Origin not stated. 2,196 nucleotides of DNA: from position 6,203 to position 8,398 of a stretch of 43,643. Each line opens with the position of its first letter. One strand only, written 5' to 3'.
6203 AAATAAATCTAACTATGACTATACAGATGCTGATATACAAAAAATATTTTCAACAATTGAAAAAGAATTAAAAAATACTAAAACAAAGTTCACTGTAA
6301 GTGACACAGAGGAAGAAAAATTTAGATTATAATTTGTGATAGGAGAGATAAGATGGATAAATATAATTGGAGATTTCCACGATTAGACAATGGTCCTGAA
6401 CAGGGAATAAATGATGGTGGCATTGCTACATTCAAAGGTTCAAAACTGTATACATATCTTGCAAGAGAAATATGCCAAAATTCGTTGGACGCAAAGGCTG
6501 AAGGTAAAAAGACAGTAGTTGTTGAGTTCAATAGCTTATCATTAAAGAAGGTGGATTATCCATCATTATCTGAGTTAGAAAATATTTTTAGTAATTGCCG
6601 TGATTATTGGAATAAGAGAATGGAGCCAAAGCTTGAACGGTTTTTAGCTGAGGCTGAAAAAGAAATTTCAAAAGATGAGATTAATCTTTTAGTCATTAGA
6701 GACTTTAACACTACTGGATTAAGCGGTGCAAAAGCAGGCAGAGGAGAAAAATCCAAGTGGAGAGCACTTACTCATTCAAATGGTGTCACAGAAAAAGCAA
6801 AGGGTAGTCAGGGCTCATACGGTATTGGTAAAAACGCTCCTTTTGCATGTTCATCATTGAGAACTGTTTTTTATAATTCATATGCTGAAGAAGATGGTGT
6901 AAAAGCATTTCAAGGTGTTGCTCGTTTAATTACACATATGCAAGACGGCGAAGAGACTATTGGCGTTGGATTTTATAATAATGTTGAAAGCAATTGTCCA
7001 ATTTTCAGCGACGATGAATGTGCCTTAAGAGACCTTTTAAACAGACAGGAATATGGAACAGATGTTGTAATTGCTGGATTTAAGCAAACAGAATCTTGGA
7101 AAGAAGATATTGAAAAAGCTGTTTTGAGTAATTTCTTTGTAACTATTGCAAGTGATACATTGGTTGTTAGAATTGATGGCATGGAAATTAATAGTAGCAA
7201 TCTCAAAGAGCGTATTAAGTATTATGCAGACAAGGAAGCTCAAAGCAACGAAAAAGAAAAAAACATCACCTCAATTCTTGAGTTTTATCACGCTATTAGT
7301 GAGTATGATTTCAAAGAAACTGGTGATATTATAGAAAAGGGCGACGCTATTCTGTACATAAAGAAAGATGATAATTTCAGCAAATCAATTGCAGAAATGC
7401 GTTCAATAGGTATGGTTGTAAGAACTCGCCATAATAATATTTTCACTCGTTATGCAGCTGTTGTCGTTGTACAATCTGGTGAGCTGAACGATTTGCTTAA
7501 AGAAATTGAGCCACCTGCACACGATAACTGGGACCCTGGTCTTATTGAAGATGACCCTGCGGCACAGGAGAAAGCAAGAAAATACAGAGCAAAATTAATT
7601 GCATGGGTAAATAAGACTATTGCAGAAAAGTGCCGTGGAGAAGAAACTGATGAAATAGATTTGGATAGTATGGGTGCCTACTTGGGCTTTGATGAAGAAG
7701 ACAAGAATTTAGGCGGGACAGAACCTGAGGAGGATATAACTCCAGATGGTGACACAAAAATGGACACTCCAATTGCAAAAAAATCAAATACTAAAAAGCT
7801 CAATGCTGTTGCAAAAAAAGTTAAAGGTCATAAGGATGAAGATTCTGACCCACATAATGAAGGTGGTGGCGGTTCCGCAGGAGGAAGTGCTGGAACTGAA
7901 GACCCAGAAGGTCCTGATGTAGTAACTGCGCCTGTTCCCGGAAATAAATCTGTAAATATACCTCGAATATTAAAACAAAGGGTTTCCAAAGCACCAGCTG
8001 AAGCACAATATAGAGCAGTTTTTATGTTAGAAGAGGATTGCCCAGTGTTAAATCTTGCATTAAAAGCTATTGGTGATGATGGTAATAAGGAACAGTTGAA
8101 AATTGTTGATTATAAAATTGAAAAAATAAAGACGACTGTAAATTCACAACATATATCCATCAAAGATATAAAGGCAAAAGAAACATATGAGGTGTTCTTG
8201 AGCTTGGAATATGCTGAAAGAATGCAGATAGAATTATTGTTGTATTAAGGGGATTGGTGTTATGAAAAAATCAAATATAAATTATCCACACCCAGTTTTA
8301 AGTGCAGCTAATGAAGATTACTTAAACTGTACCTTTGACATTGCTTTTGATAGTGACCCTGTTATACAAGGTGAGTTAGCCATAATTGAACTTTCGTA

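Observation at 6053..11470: Candidate undescribed defence operon: GHKL ATPase, two unknown proteins, a mini PD-(D/E)XK nuclease and a Cys-rich protein, next to an m5C methyltransferase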

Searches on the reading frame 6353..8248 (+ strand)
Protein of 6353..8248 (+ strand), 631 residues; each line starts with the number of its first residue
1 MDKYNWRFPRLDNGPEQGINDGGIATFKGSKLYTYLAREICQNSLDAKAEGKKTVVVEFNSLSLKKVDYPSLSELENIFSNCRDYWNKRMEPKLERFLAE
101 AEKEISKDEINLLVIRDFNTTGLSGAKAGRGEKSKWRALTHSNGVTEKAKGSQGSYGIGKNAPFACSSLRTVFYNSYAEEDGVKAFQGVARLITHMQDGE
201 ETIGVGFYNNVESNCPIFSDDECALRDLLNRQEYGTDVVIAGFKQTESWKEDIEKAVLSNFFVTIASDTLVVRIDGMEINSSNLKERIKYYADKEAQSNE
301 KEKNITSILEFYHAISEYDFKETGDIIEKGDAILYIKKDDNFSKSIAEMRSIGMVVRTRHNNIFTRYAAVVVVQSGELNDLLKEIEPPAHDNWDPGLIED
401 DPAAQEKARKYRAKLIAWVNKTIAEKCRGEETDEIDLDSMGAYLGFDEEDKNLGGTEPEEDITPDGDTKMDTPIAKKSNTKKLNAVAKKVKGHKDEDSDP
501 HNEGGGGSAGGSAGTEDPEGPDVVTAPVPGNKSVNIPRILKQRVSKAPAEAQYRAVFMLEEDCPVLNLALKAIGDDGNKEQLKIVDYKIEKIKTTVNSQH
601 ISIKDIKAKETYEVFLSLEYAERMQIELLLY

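Call 3: search_protein_families(library=padloc, proteins=[window:6353-8248:+], max_evalue=0.01)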
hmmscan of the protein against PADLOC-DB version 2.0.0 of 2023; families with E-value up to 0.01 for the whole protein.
window:6353-8248:+ (631 aa): 1 family
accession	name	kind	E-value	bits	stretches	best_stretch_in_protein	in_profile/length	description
PDLC04582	PDC-M33A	-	2.1e-148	493.8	1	4-631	3-624/627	-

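Call 4: search_protein_families(library=pfam, proteins=[window:6353-8248:+], max_evalue=0.01)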
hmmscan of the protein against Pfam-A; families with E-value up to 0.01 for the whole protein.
window:6353-8248:+ (631 aa): 0 families

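Call 5: search_protein_families(library=ncbifam, proteins=[window:6353-8248:+], max_evalue=0.01)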
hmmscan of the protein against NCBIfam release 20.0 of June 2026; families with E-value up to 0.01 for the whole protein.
window:6353-8248:+ (631 aa): 0 families

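Call 12: find_homologous_proteins(query=window:6353-8248:+, max_evalue=0.00001)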
Query window:6353-8248:+ (631 aa): 938 proteins with E <= 0.00001 among 8000 candidates; the best 120 are listed.
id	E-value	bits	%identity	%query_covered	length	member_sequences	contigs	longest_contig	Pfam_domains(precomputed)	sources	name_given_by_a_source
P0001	0.0e+0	1309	91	100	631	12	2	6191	-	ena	-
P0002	0.0e+0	1169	80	100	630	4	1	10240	-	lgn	-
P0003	0.0e+0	1168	79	100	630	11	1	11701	-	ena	-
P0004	0.0e+0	1158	79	100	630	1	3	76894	-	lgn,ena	-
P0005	0.0e+0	1155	79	100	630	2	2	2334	-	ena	-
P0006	0.0e+0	1153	78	100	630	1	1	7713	-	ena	-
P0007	0.0e+0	1147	78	100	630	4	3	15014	-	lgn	-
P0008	0.0e+0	1138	79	100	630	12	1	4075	-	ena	-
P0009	0.0e+0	1138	77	100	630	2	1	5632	-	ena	-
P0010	0.0e+0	1133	77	100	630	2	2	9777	-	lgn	-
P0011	0.0e+0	1124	76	100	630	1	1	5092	-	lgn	-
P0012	0.0e+0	1114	77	100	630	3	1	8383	-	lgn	-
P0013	0.0e+0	1114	77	100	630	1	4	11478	-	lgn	-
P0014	0.0e+0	1095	75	100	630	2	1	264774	-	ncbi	-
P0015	0.0e+0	1086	75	100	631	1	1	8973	-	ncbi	-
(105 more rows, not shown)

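Call 15: find_related_loci(query=A1, collection=genome_contigs, flank=10000)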
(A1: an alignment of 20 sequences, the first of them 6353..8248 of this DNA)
Query A1 (631 aa) in genome_contigs; peptide patterns used: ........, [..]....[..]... (x = any residue, [..] = any of these).
350 stretches matched a pattern; 314 encode a relative of the query (tblastn E <= 1e-3); the best 80 are kept; 80 distinct loci.
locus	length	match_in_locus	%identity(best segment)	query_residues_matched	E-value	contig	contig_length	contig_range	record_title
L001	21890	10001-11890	75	1-631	0e+0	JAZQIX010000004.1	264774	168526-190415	MAG: Ruminococcus sp. isolate T1900044622_TS20190088.MAGScoT_cleanbin_000012 SGB_902_k141_826384, whole genome shotgun s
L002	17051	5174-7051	65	6-631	0e+0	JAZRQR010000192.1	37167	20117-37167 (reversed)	MAG: Eubacteriales bacterium isolate T1900045361_YK20190051.MAGScoT_cleanbin_000011 SGB_6815_k141_520137, whole genome s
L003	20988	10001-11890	62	1-631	0e+0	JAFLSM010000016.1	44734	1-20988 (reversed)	MAG: Ruminococcus sp. isolate HAN027 Seq16, whole genome shotgun sequence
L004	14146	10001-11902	59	1-631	0e+0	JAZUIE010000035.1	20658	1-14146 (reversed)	MAG: Acutalibacteraceae bacterium isolate T1900045267_TH20190037.MAGScoT_cleanbin_000002 SGB_5879_k141_1468469, whole ge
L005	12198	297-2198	59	1-631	0e+0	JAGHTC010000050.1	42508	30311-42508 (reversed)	MAG: Candidatus Ruminococcus equi isolate E3_41 c_000001176235, whole genome shotgun sequence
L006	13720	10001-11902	58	1-631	0e+0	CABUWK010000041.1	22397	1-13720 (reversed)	MAG TPA_asm: uncultured Acidiphilium sp. isolate MGYG-HGUT-04445 genome assembly, contig: GUT_GENOME275136_41, whole gen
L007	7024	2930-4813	59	6-631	0e+0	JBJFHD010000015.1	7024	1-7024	MAG: Erysipelotrichaceae bacterium isolate PUUB17_bin.025 NODE_13813_length_7024_cov_7.996413, whole genome shotgun sequ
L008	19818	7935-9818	59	6-631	0e+0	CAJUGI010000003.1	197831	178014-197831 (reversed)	MAG TPA_asm: uncultured Christensenella sp. isolate MGBC134176 genome assembly, contig: MGBC134176.3, whole genome shotg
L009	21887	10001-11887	57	1-631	0e+0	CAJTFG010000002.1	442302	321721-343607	Erysipelotrichales bacterium isolate B98_23_ET_BP genome assembly, contig: MGBC000147.2, whole genome shotgun sequence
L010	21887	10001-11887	57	1-631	0e+0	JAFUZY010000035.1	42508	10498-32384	MAG: Eubacterium sp. isolate RGIG4979 Roe_deer_Rumen-5__c95490, whole genome shotgun sequence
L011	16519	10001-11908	55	1-631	0e+0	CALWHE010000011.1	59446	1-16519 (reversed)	MAG: uncultured Christensenellaceae bacterium isolate BRZ_A__bin47 genome assembly, contig: BRZ_A__NODE_644_length_59446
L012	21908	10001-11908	55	1-631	0e+0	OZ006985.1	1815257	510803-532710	MAG: uncultured Christensenellaceae bacterium isolate metabat2_pooled_hifiasm.1589 MAG genome assembly, chromosome: 1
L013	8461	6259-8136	59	5-631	0e+0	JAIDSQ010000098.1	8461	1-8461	MAG: Clostridia bacterium isolate SC0364_comb_12 SC0364_comb_12_contig_98, whole genome shotgun sequence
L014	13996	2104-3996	45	1-630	2e-156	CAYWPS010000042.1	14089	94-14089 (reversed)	MAG TPA_asm: uncultured Ruminococcus sp. isolate SRP315200_co1_780 genome assembly, contig: NODE_8963_length_14089_cov_2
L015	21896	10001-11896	42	1-630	1e-154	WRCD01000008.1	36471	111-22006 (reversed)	MAG: Bacillota bacterium isolate Lab288P3bin111 Ga0123353_10000893, whole genome shotgun sequence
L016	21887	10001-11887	45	2-630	1e-146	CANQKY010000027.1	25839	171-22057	MAG: uncultured Clostridia bacterium isolate Lapin-016__bin17 genome assembly, contig: Lapin-016__NODE_1604_length_25839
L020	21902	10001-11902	35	1-628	3e-110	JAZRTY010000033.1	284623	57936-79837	MAG: Eubacteriales bacterium isolate T1900045338_YK20190027.MAGScoT_cleanbin_000008 SGB_6636_k141_1292563, whole genome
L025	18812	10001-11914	36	1-630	2e-100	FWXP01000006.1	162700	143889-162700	Ruminococcaceae bacterium strain KHP2 genome assembly, contig: Ga0059115_106, whole genome shotgun sequence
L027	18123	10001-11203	44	1-400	3e-99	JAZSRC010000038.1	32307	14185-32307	MAG: Clostridia bacterium isolate T1900044540_TS20190006.MAGScoT_cleanbin_000008 SGB_56_k141_323621, whole genome shotgu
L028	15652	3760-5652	35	6-628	4e-99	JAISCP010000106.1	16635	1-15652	MAG: Heliobacteriaceae bacterium isolate Gx481_bin9 k119_3783984, whole genome shotgun sequence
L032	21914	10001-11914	34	1-630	1e-95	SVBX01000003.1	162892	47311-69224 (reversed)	MAG: Selenomonas ruminantium isolate SIG239 NODE_149_length_162892_cov_24.939533, whole genome shotgun sequence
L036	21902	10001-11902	33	1-628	3e-93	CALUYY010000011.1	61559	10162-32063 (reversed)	MAG: Candidatus Gastranaerophilales bacterium isolate BRZ_NP__bin43 genome assembly, contig: BRZ_NP__NODE_457_length_615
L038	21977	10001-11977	34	3-630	9e-93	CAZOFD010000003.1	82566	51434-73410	MAG TPA_asm: uncultured Ruminococcus sp. isolate SRP225648_co1_265 genome assembly, contig: NODE_390_length_82566_cov_11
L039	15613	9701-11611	34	1-630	5e-92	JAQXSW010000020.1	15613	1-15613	MAG: Oscillospiraceae bacterium isolate SUG1493 k141_308640, whole genome shotgun sequence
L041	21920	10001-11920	34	1-630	4e-90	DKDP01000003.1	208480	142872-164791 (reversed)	MAG TPA_asm: Ruminococcaceae bacterium UBA6845 UBA6845_contig_43, whole genome shotgun sequence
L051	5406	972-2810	32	6-631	4e-81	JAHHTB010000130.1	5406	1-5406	MAG: Fusobacterium sp. isolate MAG071 MAG071_130, whole genome shotgun sequence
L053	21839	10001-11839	32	6-631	3e-80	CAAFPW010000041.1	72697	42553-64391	MAG TPA_asm: Fusobacteriaceae bacterium, isolate HGM14323, WGS project CAAFPW010000000 data, contig: SRS259486_23_k73_19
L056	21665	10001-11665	34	80-630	2e-76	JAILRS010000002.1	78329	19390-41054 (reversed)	MAG: Selenomonadaceae bacterium isolate RUI390 k141_4429007_flag=0_multi=28.6134_len=78329, whole genome shotgun sequenc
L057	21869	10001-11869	30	6-631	1e-75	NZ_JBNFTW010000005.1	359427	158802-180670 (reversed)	Desulfosporosinus sp. SYSU MS00001 NODE_5_length_359427_cov_31.869544, whole genome shotgun sequence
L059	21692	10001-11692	31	6-577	2e-74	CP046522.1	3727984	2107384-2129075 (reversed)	Clostridium bovifaecis strain BXX chromosome, complete genome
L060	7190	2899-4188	35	6-444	1e-73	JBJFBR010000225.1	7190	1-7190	MAG: Oscillospiraceae bacterium isolate PUUB16_bin.043 NODE_6822_length_7190_cov_87.651997, whole genome shotgun sequenc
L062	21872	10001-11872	29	6-631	2e-72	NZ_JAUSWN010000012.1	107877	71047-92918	Hathewaya limosa strain DSM 1400 Ga0480184_12, whole genome shotgun sequence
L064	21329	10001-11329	34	6-463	7e-72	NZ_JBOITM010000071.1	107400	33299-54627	MAG: Clostridium sp. isolate Enrichment3 NODE_55_length_107400_cov_13.696130, whole genome shotgun sequence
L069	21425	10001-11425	34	6-494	2e-71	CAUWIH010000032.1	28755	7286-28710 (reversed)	MAG: uncultured Megamonas sp. isolate SRS10476985__bin114 genome assembly, contig: SRS10476985_NODE_2165_length_28755_co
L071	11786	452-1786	38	6-460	1e-70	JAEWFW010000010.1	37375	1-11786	MAG: Bacillota bacterium isolate OH_PBlB_198 k127_893317, whole genome shotgun sequence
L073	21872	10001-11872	29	6-631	1e-69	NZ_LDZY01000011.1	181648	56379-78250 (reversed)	Desulfosporosinus acididurans strain M1 DEAC_contig000011, whole genome shotgun sequence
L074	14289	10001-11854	30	4-630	2e-69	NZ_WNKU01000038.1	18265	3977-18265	Heliobacterium mobile strain DSM 6151 NODE_38_length_18265_cov_43.125, whole genome shotgun sequence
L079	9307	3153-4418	33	6-444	2e-69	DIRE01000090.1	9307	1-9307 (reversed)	MAG TPA_asm: Clostridiaceae bacterium UBA5444 UBA5444_contig_28847, whole genome shotgun sequence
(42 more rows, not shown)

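Call 23: search_protein_families(library=pfam, proteins=[L057:7557-9794:+, L064:6002-8287:+, L064:8349-9419:+, L064:13555-16110:+, L079:275-2476:+, L071:3962-6973:+, L053:8689-9825:+, L056:8554-9858:+, L059:7687-8979:+, L074:8751-9839:+], max_evalue=0.001)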
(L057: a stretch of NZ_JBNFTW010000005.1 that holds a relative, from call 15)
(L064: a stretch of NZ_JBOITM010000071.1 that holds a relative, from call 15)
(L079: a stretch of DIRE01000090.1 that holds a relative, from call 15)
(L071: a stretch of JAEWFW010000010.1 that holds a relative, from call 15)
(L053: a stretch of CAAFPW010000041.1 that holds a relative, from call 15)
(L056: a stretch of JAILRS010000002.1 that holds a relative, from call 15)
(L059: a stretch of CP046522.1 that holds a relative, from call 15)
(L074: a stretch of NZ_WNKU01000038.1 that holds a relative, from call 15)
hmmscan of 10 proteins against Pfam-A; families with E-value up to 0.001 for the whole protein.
L057:7557-9794:+ (745 aa): 2 families
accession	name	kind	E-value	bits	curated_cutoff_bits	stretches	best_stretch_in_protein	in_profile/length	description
PF10593.14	Z1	-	3.4e-29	102.5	25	1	310-520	3-206/228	Z1 domain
PF04851.21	ResIII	-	4.7e-05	23.8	22.5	1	15-213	6-162/164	Type III restriction enzyme, res subunit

L064:6002-8287:+ (761 aa): 6 families
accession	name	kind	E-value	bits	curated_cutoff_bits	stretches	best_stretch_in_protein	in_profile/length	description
PF04851.21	ResIII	-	1.6e-39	135.9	22.5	1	156-301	3-164/164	Type III restriction enzyme, res subunit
PF00271.37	Helicase_C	-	7.6e-16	58.8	23.5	1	372-474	7-108/110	Helicase conserved C-terminal domain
PF00270.35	DEAD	-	1.3e-12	48.2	26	1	160-301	3-162/167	DEAD/DEAH box helicase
PF18766.7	SWI2_SNF2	-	2.2e-12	47.5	26.7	1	160-345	1-201/221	SWI2/SNF2 ATPase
PF18741.7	MTES_1575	-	1e-06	29.2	38.2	1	60-133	24-95/96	REase_MTES_1575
PF00176.29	SNF2-rel_dom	-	0.00025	20.7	24.9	0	160-312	1-176/290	SNF2-related domain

L064:8349-9419:+ (356 aa): 2 families
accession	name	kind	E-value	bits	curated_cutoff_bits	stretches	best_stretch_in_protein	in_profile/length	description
PF08378.17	NERD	-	2.6e-16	60.5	22.1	1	62-179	2-110/111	Nuclease-related domain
PF00570.28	HRDC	-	1.2e-15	57.6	23.8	1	286-352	2-68/68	HRDC domain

L064:13555-16110:+ (851 aa): 8 families
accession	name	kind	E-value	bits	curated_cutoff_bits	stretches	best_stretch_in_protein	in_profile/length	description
PF04851.21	ResIII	-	4.9e-20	72.5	22.5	1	21-210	2-163/164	Type III restriction enzyme, res subunit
PF00271.37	Helicase_C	-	4.9e-15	56.2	23.5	1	295-411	8-109/110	Helicase conserved C-terminal domain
PF00270.35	DEAD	-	3.7e-11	43.5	26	1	49-210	18-161/167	DEAD/DEAH box helicase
PF01844.29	HNH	-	6.1e-08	33.1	21.4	1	700-745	1-46/47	HNH endonuclease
PF18766.7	SWI2_SNF2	-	1.5e-07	31.8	26.7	1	39-222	15-168/221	SWI2/SNF2 ATPase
PF14279.12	HNH_5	-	9.7e-07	29.1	27.5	1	700-746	1-46/56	HNH endonuclease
PF02945.21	Endonuclease_7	-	9.6e-05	22.7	23.6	1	683-746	9-66/82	Recombination endonuclease VII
PF13872.12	AAA_34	-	0.00021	20.7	27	0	53-182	68-188/306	P-loop containing NTP hydrolase pore-1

L079:275-2476:+ (733 aa): 4 families
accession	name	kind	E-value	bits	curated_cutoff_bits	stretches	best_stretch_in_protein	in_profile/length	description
PF11867.13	T1RH-like_C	-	5.2e-112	374.9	26.8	1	440-729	41-328/329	Type I restriction enzyme HindI endonuclease subunit-like, C-terminal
PF18766.7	SWI2_SNF2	-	4.9e-78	262.2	26.7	1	24-295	1-220/221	SWI2/SNF2 ATPase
PF04851.21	ResIII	-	1.2e-16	61.5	22.5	1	23-228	6-163/164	Type III restriction enzyme, res subunit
PF22679.2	T1R_D3-like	-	4.6e-15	56.8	27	1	398-451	86-140/158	Type I restriction enzyme subunit R domain 3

L071:3962-6973:+ (1003 aa): 3 families
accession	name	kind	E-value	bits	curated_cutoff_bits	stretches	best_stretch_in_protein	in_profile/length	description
PF03118.21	RNA_pol_A_CTD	-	7.8e-18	64.4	23.8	1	197-244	15-62/67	Bacterial RNA polymerase, alpha chain C terminal domain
PF04545.22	Sigma70_r4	-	1.8e-08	34.2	24.1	1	349-378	18-47/50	Sigma-70, region 4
PF14520.12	HHH_5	-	3.6e-08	34.2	27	1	205-245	14-53/57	Helix-hairpin-helix domain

L053:8689-9825:+ (378 aa): 4 families
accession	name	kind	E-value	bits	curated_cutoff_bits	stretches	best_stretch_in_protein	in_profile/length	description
PF00069.31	Pkinase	-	5.7e-35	121.4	31.7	1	18-228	2-212/263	Protein kinase domain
PF07714.23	PK_Tyr_Ser-Thr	-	5.4e-24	85.3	23.1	1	19-213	3-200/258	Protein tyrosine and serine/threonine kinase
PF03109.22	ABC1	-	1.7e-06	27.8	22.9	1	94-167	144-219/244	ABC1 atypical kinase-like domain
PF17667.7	Pkinase_fungal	-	6e-06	25.7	24.1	1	121-172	292-348/387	Fungal protein kinase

L056:8554-9858:+ (434 aa): 1 family
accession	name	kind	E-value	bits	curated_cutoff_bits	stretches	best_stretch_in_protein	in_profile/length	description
PF00275.25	EPSP_synthase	-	6.7e-114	381.3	22.8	1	19-432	8-417/417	EPSP synthase (3-phosphoshikimate 1-carboxyvinyltransferase)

L059:7687-8979:+ (430 aa): 0 families

L074:8751-9839:+ (362 aa): 1 family
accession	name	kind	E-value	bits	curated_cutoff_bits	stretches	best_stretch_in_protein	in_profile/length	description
PF14072.11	DndB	-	1.3e-51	176.1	29.1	1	14-326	1-308/338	DNA-sulfur modification-associated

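Call 28: search_solved_structures(query=A1, max_evalue=1, show_alignments=2)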
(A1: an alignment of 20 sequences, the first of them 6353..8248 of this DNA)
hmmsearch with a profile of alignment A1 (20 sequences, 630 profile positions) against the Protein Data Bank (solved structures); distinct sequences matched with E-value up to 1: 0.
